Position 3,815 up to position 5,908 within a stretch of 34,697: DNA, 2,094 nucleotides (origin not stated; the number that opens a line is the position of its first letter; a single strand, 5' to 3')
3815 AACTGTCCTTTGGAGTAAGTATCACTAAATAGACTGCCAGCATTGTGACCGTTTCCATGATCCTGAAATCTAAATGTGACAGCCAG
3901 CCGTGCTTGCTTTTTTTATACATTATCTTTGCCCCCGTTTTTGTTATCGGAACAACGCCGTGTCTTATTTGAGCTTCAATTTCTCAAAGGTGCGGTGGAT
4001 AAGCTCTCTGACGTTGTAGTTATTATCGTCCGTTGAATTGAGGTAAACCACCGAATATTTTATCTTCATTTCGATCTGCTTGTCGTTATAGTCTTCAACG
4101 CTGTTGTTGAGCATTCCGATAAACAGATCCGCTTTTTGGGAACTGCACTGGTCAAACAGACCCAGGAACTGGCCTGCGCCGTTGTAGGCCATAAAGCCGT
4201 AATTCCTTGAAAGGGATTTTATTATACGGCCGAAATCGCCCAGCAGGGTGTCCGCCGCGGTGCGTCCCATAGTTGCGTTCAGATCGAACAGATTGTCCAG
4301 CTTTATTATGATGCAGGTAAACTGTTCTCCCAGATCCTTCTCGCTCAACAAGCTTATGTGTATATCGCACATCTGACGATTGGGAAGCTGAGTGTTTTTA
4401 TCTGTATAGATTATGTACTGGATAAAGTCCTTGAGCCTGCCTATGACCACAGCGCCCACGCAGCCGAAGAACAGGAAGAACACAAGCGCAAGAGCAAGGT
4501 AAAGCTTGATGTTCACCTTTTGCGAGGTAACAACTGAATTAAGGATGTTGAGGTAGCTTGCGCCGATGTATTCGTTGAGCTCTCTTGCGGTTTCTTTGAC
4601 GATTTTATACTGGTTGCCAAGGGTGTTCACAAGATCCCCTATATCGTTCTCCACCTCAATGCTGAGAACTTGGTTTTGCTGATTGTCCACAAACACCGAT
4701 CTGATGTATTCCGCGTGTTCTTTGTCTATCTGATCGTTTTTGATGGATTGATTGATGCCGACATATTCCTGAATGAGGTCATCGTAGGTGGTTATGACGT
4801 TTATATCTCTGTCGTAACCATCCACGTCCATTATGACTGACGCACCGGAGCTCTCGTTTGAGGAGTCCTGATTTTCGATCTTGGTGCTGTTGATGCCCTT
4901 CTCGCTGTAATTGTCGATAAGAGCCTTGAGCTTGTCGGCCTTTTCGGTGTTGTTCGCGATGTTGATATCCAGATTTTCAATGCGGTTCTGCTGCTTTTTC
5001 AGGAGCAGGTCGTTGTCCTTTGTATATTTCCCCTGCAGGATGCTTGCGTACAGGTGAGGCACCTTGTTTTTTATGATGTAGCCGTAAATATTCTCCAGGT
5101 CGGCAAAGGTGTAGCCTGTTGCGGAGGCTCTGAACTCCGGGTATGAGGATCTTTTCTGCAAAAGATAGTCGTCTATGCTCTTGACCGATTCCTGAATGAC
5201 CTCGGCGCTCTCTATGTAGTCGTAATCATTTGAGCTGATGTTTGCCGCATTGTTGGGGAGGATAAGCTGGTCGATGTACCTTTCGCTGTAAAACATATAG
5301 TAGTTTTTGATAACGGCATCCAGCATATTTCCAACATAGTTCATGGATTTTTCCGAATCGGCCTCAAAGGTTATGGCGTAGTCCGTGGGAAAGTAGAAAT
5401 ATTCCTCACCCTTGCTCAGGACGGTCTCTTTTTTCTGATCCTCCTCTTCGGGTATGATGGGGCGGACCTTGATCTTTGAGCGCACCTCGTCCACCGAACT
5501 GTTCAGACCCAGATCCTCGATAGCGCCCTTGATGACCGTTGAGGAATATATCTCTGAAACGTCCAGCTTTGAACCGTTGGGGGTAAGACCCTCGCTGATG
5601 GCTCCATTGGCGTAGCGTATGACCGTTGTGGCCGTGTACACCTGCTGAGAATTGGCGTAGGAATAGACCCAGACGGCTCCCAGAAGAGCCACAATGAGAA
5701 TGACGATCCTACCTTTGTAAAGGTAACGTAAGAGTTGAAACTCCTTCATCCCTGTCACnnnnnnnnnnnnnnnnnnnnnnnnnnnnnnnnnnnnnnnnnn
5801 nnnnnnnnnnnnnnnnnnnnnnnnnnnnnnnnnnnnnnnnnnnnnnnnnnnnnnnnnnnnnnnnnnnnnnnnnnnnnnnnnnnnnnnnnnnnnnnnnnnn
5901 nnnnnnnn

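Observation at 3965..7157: Tandem Wzz-like co-polymerases, the second fused to a degenerate cytoplasmic GGDEF domain, in a locus with no tyrosine kinase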

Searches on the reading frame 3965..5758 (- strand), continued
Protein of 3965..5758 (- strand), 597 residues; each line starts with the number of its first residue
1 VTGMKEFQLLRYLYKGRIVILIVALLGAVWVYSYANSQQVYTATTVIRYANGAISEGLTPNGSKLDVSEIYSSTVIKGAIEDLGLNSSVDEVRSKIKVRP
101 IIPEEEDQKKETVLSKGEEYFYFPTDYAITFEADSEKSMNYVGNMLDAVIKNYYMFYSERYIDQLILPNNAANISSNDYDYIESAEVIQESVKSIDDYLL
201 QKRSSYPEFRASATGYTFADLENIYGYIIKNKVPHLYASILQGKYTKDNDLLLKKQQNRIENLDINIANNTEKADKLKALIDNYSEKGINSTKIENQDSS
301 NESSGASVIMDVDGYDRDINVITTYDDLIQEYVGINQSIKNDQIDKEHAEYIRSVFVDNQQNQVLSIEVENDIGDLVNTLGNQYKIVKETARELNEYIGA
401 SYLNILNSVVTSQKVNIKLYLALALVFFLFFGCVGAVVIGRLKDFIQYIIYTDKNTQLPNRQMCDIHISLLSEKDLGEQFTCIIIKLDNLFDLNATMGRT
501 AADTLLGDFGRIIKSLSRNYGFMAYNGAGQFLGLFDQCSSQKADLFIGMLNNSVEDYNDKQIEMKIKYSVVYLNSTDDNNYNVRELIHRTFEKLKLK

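Call 28: find_encoding_contigs(protein=P0078, flank=10000, max_places=2)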
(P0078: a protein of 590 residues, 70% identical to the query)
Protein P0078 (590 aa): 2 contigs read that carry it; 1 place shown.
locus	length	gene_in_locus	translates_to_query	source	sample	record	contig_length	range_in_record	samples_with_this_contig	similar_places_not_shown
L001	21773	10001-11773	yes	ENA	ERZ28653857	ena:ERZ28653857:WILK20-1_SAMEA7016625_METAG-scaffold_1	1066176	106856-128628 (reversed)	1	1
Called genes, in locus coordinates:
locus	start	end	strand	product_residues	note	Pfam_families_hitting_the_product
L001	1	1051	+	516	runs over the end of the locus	-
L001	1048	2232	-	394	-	PF04464:Glyphos_transf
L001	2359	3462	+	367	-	PF00535:Glycos_transf_2, PF10111:Glyco_tranf_2_2, PF13641:Glyco_tranf_2_3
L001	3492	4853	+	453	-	PF04932:Wzy_C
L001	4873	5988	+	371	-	PF13439:Glyco_transf_4 (weak), PF00534:Glycos_transf_1, PF13692:Glyco_trans_1_4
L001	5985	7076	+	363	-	PF04230:PS_pyruv_trans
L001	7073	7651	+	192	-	PF25087:GMPPB_C (faint), PF00132:Hexapep, PF14602:Hexapep_2 (weak)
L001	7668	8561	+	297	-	PF00149:Metallophos, PF12850:Metallophos_2 (weak)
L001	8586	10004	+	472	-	-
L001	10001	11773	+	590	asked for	PF02706:Wzz (faint), PF00990:GGDEF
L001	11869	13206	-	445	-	PF13487:HD_5, PF01966:HD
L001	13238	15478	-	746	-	PF00324:AA_permease, PF13520:AA_permease_2, PF00990:GGDEF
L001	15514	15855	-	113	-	PF01627:Hpt (weak)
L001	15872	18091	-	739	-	PF00072:Response_reg, PF00990:GGDEF, PF00563:EAL, PF00990:GGDEF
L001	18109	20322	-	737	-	PF00324:AA_permease, PF13520:AA_permease_2, PF00990:GGDEF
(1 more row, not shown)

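Call 29: find_encoding_contigs(protein=P0055, flank=10000, max_places=2)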
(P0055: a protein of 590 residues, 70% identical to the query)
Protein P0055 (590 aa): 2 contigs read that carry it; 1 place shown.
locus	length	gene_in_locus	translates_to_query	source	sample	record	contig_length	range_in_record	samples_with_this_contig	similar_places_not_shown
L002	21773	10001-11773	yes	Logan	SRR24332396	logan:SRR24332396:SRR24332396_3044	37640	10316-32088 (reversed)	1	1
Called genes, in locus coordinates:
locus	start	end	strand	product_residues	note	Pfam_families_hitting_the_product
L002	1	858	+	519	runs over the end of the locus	PF01943:Polysacc_synt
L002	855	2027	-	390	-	PF04464:Glyphos_transf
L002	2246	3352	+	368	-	PF00535:Glycos_transf_2, PF10111:Glyco_tranf_2_2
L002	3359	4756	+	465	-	PF04932:Wzy_C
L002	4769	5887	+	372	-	PF13439:Glyco_transf_4, PF13579:Glyco_trans_4_4 (faint), PF00534:Glycos_transf_1, PF13692:Glyco_trans_1_4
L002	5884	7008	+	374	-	PF04230:PS_pyruv_trans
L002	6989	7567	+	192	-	PF00132:Hexapep (weak)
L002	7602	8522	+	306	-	PF00149:Metallophos, PF12850:Metallophos_2 (weak)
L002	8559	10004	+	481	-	-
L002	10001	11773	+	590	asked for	PF00990:GGDEF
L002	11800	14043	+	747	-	PF00324:AA_permease, PF13520:AA_permease_2, PF00990:GGDEF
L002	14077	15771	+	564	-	PF00072:Response_reg, PF00990:GGDEF, PF00563:EAL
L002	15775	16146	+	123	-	PF01627:Hpt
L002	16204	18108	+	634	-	PF00512:HisKA, PF02518:HATPase_c, PF00072:Response_reg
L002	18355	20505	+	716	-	PF00497:SBP_bac_3 (weak), PF00990:GGDEF, PF00563:EAL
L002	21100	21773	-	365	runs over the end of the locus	PF00990:GGDEF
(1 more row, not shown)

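Call 31: predict_structure(alignment_id=A1)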
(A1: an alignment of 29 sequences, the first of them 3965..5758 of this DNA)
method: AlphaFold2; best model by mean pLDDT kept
length: 597 residues; sequences in the alignment: 29
mean_pLDDT: 64.0   pTM: 0.34
mean pLDDT of the five models: 64.0, 57.9, 54.9, 52.1, 48.9
residues with pLDDT >= 90: 19; 70-90: 230; 50-70: 195; < 50: 153
segments of 3 or more residues with pLDDT < 50: 1-17, 51-64, 158-184, 245-247, 286-323, 362-366, 368-370, 398-417, 419-442
pLDDT, mean of each block of 10 residues (from residue 1): 37 45 53 56 64 42 55 76 76 78 70 71 66 67 75 57 37 39 54 62 60 64 67 65 56 77 84 75 49 32 33 35 54 74 77 66 47 57 60 52 42 46 47 40 58 80 80 68 89 81 86 85 85 86 88 89 82 81 83 80
secondary structure, 60 per line:
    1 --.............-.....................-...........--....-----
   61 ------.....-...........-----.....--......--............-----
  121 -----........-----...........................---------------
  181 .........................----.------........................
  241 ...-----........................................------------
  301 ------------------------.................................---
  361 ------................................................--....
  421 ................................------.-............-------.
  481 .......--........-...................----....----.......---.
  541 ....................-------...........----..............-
elements in order: H3-15 H17-37 E39-49 H52-55 H67-71 H73-83 H89-93 E96-101 H104-115 E126-133 H139-165 H181-205 H218-243 H249-288 H325-357 H367-402 E403-414 H417-451 H461-472 E480-487 H490-497 H499-517 E522-525 E530-536 H540-560 E568-574 H575-578 H583-596

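Call 34: fold_search(model_id=the predicted structure, library=pdb)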
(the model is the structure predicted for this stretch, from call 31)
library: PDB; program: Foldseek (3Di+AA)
matches with E <= 10: 557; with E <= 0.001: 82
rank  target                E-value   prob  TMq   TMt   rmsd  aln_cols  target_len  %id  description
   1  7e6g_B                2.3e-07  1.00  0.23  0.48  17.3       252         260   18  Crystal structure of diguanylate cyclase SiaD in complex with its activator SiaC from Pseudomonas aeruginosa (released 2021-09-22)
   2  7e6g_A                3.0e-07  1.00  0.25  0.54  15.4       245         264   18  Crystal structure of diguanylate cyclase SiaD in complex with its activator SiaC from Pseudomonas aeruginosa (released 2021-09-22)
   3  3i5a                  8.0e-07  1.00  0.26  0.46   4.9       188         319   20  Crystal structure of full-length WpsR from Pseudomonas syringae (released 2009-08-18)
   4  6et7_B                1.2e-06  1.00  0.25  0.23   7.0       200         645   14  Activated heterodimer of the bacteriophytochrome regulated diguanylyl cyclase variant - S505V A526V - from Idiomarina  (released 2018-06-13)
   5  5llw_A                1.8e-06  1.00  0.22  0.20   8.7       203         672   14  Bacteriophytochrome activated diguanylyl cyclase from Idiomarina species A28L (released 2017-03-15)
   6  5llw_B                1.9e-06  1.00  0.25  0.22   7.2       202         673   15  Bacteriophytochrome activated diguanylyl cyclase from Idiomarina species A28L (released 2017-03-15)
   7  5llx_B                2.4e-06  1.00  0.25  0.23   7.3       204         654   13  Bacteriophytochrome activated diguanylyl cyclase from Idiomarina species A28L with GTP bound (released 2017-03-15)
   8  5llx_A                5.5e-06  1.00  0.23  0.21   7.4       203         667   14  Bacteriophytochrome activated diguanylyl cyclase from Idiomarina species A28L with GTP bound (released 2017-03-15)
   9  3bre_B                6.5e-06  1.00  0.25  0.43   5.7       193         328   20  Crystal Structure of P.aeruginosa PA3702 (released 2008-04-01)
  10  3bre_A                8.0e-06  1.00  0.24  0.42   3.7       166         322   20  Crystal Structure of P.aeruginosa PA3702 (released 2008-04-01)
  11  3i5c_A                9.3e-06  1.00  0.22  0.64   6.8       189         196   20  Crystal structure of a fusion protein containing the leucine zipper of GCN4 and the GGDEF domain of WspR from Pseudomo (released 2009-08-18)
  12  6et7_A                1.2e-05  1.00  0.23  0.21  11.3       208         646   15  Activated heterodimer of the bacteriophytochrome regulated diguanylyl cyclase variant - S505V A526V - from Idiomarina  (released 2018-06-13)
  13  3ign                  1.2e-05  1.00  0.22  0.74   2.5       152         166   16  Crystal Structure of the GGDEF domain from Marinobacter aquaeolei diguanylate cyclase complexed with c-di-GMP - Northeas (released 2009-08-11)
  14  3hva_A                1.3e-05  1.00  0.22  0.75   3.1       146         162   18  Crystal structure of FimX GGDEF domain from Pseudomonas aeruginosa (released 2009-08-18)
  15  4wxw                  1.3e-05  1.00  0.21  0.70   3.2       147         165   20  SadC (323-487) from Pseudomonas aeruginosa PAO1 (released 2015-11-18)
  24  5euh_A                1.9e-05  1.00  0.23  0.77   2.5       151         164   20  Crystal structure of the c-di-GMP-bound GGDEF domain of P. fluorescens GcbC (released 2015-12-30)
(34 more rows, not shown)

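Call 54: search_protein_families(library=pfam, alignment_id=A4, max_evalue=0.01)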
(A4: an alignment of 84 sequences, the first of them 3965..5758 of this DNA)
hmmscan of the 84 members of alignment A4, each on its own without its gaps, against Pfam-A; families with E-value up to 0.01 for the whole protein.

A. member 1, window:3965-5758:- (597 aa): 2 families
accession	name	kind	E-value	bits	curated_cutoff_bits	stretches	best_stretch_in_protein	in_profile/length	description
PF00990.26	GGDEF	-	1.9e-11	44.4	23.8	1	451-589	2-146/161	Diguanylate cyclase, GGDEF domain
PF02706.20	Wzz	-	0.0019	18.9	25.5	1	8-53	7-53/91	Chain length determinant protein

B. families by the number of members that match (of 84 scanned): 12 families
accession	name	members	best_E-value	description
PF00990.26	GGDEF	38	1.8e-16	Diguanylate cyclase, GGDEF domain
PF02706.20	Wzz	22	1e-06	Chain length determinant protein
PF12815.12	CTD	1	0.00077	Spt5 C-terminal nonapeptide repeat binding Spt4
PF19382.4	DUF5957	1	0.0025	Family of unknown function (DUF5957)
PF01544.23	CorA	1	0.0026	CorA-like Mg2+ transporter protein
PF14184.11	YrvL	1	0.0045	Regulatory protein YrvL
PF18996.5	DUF5726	1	0.005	Family of unknown function (DUF5726)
PF06305.16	LapA_dom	1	0.0066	Lipopolysaccharide assembly protein A domain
PF09670.15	Cas_Cas02710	1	0.007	Csm6 HEPN domain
PF04426.17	Bul1_C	1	0.0081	Bul1 C terminus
PF10875.13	DUF2670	1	0.0083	Protein of unknown function (DUF2670)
PF21662.3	WipA_N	1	0.0093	WipA, alpha-helical hairpin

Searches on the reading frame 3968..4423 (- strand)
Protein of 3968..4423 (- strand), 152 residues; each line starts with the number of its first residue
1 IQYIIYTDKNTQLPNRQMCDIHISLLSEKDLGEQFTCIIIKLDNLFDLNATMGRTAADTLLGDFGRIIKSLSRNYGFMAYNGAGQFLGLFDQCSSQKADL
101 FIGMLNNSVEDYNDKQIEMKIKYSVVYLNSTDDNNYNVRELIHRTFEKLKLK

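Call 82: find_homologous_proteins(query=window:3968-4423:-, max_evalue=0.001)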
Query window:3968-4423:- (152 aa): 3 proteins with E <= 0.001 among 11 candidates.
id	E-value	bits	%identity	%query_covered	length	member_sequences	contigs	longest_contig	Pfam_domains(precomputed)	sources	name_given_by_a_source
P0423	3.4e-65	236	67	99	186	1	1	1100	PF00990.27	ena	-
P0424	9.0e-52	193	58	98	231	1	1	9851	PF00990.27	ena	-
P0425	1.6e-42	163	56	88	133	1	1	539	PF00990.27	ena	-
